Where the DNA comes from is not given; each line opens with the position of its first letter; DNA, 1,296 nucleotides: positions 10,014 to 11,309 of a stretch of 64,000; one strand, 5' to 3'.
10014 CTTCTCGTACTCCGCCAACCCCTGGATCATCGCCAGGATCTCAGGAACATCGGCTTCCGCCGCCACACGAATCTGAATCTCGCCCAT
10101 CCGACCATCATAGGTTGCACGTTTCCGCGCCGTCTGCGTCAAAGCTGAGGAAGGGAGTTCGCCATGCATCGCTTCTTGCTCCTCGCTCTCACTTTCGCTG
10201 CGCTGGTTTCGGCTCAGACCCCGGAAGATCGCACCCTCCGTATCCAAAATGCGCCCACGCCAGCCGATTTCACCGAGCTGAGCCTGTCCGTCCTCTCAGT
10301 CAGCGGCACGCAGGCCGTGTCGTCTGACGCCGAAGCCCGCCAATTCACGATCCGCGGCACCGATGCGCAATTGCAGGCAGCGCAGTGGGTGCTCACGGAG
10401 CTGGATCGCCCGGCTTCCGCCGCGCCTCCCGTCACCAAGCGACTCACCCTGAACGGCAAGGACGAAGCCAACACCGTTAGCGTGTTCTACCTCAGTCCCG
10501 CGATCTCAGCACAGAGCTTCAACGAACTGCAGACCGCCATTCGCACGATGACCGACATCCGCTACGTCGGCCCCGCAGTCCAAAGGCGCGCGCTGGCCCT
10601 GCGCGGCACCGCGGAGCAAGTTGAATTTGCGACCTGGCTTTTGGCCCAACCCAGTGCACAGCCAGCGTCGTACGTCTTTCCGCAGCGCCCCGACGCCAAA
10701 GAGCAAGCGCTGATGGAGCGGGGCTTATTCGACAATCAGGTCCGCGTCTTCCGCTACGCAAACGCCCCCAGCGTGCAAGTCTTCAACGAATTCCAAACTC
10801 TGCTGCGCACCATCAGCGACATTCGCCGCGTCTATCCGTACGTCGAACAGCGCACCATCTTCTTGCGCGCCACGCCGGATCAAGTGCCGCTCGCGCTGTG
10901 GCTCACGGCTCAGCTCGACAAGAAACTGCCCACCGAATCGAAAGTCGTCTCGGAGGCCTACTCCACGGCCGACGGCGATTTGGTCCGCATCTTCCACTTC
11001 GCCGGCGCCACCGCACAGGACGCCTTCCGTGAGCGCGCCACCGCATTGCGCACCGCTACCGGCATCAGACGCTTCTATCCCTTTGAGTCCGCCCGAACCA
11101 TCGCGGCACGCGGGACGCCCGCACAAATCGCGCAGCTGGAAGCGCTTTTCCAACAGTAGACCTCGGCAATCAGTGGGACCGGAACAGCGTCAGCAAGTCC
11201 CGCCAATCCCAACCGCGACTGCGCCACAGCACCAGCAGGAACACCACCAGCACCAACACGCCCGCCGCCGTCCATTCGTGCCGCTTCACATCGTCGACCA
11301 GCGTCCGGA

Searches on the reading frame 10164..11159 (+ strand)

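Call 27: search_protein_families(library=pfam, proteins=[window:10164-11159:+], max_evalue=0.001)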
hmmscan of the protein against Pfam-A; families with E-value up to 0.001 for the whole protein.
window:10164-11159:+ (331 aa): 1 family
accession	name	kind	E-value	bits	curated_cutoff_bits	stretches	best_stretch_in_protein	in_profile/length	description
PF03958.22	Secretin_N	-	1.8e-09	38.1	28.2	0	194-253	2-65/69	Bacterial type II/III secretion system short domain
